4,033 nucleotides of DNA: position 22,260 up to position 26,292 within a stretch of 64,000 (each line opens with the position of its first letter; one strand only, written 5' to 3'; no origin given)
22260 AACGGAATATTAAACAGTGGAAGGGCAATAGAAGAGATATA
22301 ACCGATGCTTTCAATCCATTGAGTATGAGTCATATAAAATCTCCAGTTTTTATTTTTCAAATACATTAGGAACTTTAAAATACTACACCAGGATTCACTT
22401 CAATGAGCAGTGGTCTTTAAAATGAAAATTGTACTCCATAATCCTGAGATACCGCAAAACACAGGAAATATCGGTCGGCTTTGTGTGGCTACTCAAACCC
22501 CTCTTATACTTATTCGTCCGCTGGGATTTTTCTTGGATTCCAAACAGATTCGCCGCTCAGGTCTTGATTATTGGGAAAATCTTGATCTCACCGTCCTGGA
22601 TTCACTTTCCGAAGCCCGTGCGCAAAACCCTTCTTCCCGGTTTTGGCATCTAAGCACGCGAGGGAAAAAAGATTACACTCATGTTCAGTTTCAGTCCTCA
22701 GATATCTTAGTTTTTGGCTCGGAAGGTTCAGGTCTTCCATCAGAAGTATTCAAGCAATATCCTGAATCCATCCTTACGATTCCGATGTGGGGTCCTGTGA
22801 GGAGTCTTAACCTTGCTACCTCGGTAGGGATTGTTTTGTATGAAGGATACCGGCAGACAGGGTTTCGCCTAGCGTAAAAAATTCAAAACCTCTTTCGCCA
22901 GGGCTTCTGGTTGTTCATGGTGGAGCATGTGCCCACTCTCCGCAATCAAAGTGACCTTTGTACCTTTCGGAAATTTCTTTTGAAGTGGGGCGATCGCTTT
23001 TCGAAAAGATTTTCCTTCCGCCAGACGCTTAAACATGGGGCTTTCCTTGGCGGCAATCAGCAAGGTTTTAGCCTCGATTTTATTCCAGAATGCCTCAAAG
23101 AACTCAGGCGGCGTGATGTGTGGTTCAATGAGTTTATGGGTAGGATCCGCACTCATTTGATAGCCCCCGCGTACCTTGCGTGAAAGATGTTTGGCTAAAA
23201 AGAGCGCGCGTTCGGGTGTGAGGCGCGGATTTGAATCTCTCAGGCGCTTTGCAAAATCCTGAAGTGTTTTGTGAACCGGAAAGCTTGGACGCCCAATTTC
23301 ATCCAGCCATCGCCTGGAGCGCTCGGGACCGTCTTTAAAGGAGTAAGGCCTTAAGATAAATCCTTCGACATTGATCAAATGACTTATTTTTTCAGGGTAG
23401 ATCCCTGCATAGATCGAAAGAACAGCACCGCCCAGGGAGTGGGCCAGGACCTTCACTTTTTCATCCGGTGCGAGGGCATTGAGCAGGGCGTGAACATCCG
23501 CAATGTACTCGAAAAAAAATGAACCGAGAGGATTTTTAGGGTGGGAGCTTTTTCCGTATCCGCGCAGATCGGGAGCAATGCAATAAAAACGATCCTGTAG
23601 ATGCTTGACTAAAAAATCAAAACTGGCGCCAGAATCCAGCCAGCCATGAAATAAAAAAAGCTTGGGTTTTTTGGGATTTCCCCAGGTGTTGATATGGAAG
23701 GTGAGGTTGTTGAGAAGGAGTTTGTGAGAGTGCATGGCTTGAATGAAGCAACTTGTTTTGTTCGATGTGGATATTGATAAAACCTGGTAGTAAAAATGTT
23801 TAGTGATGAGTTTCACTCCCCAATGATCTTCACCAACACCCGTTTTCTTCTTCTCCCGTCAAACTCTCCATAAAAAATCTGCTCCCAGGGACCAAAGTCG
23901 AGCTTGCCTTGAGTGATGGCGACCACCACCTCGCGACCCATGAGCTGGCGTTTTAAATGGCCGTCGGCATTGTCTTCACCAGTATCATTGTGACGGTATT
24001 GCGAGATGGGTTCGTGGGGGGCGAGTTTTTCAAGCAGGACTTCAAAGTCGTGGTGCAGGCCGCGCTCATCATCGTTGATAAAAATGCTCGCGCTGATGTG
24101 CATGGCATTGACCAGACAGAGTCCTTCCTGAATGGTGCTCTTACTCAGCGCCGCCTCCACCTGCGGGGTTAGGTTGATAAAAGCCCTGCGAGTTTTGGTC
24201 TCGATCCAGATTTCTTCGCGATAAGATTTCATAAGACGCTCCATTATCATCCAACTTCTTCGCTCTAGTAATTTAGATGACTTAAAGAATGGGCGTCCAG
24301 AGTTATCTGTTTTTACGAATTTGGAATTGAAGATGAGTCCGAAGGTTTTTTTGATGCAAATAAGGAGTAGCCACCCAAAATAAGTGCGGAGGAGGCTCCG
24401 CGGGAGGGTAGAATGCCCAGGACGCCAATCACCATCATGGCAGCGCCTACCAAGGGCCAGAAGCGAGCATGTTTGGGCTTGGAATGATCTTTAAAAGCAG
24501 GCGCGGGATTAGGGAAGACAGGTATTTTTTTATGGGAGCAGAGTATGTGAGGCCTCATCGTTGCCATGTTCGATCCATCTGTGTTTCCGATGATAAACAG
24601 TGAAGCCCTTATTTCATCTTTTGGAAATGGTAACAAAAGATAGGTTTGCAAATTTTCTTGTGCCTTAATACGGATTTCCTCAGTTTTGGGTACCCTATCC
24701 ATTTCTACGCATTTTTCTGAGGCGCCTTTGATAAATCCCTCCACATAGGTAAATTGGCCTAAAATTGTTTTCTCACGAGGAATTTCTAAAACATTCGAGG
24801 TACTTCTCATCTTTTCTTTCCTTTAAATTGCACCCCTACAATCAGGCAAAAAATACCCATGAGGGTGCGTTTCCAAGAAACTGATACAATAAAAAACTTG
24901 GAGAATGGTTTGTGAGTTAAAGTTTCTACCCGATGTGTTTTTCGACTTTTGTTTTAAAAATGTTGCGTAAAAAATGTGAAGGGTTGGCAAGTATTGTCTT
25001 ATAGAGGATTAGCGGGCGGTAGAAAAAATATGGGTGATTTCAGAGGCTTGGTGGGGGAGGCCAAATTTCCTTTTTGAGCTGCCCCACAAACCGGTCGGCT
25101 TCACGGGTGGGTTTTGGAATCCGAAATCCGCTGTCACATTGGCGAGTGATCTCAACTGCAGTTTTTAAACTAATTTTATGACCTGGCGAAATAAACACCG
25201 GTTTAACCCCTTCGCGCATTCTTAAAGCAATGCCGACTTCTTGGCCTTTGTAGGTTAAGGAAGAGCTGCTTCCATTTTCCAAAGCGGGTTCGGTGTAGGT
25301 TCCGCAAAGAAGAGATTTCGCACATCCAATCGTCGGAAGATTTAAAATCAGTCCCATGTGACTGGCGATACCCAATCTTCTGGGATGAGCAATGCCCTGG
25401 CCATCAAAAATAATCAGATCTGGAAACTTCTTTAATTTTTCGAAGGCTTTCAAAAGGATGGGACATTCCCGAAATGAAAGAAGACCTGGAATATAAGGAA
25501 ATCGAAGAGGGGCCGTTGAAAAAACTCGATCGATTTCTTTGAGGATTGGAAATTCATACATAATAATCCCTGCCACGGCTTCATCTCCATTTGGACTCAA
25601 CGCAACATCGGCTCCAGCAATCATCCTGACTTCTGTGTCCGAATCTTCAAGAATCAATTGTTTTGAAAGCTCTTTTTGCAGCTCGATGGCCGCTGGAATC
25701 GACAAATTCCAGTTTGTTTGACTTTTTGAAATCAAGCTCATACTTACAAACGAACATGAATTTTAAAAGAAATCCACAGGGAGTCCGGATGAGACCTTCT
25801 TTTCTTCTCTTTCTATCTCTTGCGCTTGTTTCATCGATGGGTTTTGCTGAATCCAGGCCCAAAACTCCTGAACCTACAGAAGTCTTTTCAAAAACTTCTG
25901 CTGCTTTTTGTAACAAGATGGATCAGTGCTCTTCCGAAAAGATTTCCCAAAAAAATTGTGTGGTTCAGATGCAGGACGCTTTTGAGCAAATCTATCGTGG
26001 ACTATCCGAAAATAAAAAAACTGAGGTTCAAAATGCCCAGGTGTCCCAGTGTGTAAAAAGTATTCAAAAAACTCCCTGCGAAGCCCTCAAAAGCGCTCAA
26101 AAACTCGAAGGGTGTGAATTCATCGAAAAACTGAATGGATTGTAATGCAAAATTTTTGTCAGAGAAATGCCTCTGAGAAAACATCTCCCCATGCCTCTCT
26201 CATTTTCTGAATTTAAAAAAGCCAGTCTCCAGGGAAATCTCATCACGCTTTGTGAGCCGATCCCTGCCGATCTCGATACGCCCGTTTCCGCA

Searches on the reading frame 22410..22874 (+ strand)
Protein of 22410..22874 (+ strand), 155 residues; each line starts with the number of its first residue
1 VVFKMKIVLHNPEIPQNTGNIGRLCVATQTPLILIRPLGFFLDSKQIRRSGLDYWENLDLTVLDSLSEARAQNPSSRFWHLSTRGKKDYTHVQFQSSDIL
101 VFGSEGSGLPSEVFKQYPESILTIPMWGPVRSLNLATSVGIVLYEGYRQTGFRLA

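Call 26: search_protein_families(library=pfam, proteins=[window:22410-22874:+], max_evalue=0.01)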
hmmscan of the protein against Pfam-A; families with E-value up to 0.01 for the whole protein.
window:22410-22874:+ (155 aa): 1 family
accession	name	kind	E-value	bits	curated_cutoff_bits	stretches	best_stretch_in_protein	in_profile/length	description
PF00588.24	SpoU_methylase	-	5.7e-32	111.2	29.7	1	5-144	2-142/142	SpoU rRNA Methylase family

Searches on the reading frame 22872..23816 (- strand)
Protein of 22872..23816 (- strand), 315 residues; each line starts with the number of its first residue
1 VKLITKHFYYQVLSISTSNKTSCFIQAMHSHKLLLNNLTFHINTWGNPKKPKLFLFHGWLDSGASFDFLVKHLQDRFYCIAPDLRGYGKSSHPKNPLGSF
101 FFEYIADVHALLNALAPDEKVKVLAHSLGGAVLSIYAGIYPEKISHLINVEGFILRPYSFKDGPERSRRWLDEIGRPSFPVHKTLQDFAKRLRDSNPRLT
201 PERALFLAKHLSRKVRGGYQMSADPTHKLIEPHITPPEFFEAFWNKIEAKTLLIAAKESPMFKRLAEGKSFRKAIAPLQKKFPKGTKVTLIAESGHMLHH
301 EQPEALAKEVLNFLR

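Call 30: search_protein_families(library=pfam, proteins=[window:22872-23816:-], max_evalue=0.001)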
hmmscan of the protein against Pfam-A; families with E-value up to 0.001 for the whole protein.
window:22872-23816:- (315 aa): 3 families
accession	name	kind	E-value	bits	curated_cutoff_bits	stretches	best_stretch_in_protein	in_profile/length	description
PF00561.26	Abhydrolase_1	-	4.6e-26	92.4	25.8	1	53-302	3-244/245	alpha/beta hydrolase fold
PF12697.13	Abhydrolase_6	-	2.8e-17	64.5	26.3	1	54-308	2-216/217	Alpha/beta hydrolase family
PF12146.15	Hydrolase_4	-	9.5e-12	45.2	27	1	49-160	3-117/239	Serine aminopeptidase, S33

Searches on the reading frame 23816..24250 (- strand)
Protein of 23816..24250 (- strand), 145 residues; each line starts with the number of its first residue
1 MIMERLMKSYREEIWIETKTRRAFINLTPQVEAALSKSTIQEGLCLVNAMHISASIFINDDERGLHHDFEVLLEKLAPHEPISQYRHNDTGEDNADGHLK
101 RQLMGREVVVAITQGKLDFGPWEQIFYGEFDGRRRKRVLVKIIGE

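Call 26: search_protein_families(library=pfam, proteins=[window:23816-24250:-], max_evalue=0.01)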
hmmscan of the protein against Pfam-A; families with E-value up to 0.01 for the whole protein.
window:23816-24250:- (145 aa): 1 family
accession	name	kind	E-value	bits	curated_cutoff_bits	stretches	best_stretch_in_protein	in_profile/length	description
PF01894.22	UPF0047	-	2.2e-36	125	27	1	26-142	1-117/117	Uncharacterised protein family UPF0047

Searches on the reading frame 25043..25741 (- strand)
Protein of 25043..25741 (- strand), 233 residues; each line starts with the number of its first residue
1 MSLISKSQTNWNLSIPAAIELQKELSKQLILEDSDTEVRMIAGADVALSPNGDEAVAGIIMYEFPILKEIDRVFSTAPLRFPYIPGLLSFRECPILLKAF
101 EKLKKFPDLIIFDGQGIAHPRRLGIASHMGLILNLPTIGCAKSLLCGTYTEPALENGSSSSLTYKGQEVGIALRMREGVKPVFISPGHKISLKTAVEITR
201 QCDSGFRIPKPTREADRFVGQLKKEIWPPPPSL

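Call 30: search_protein_families(library=pfam, proteins=[window:25043-25741:-], max_evalue=0.001)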
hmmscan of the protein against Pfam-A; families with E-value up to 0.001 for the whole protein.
window:25043-25741:- (233 aa): 1 family
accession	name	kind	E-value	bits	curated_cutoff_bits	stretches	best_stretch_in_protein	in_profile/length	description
PF04493.20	Endonuclease_5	-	2.8e-71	239.7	23.4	1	24-217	2-198/198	Endonuclease V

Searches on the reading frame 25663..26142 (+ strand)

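Call 27: search_protein_families(library=pfam, proteins=[window:25663-26142:+], max_evalue=0.01)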
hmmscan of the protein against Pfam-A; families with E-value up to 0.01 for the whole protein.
window:25663-26142:+ (160 aa): 1 family
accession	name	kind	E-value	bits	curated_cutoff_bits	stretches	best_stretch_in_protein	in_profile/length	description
PF19682.4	DUF6184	-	0.0066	17.1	25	0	83-151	1-73/81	Family of unknown function (DUF6184)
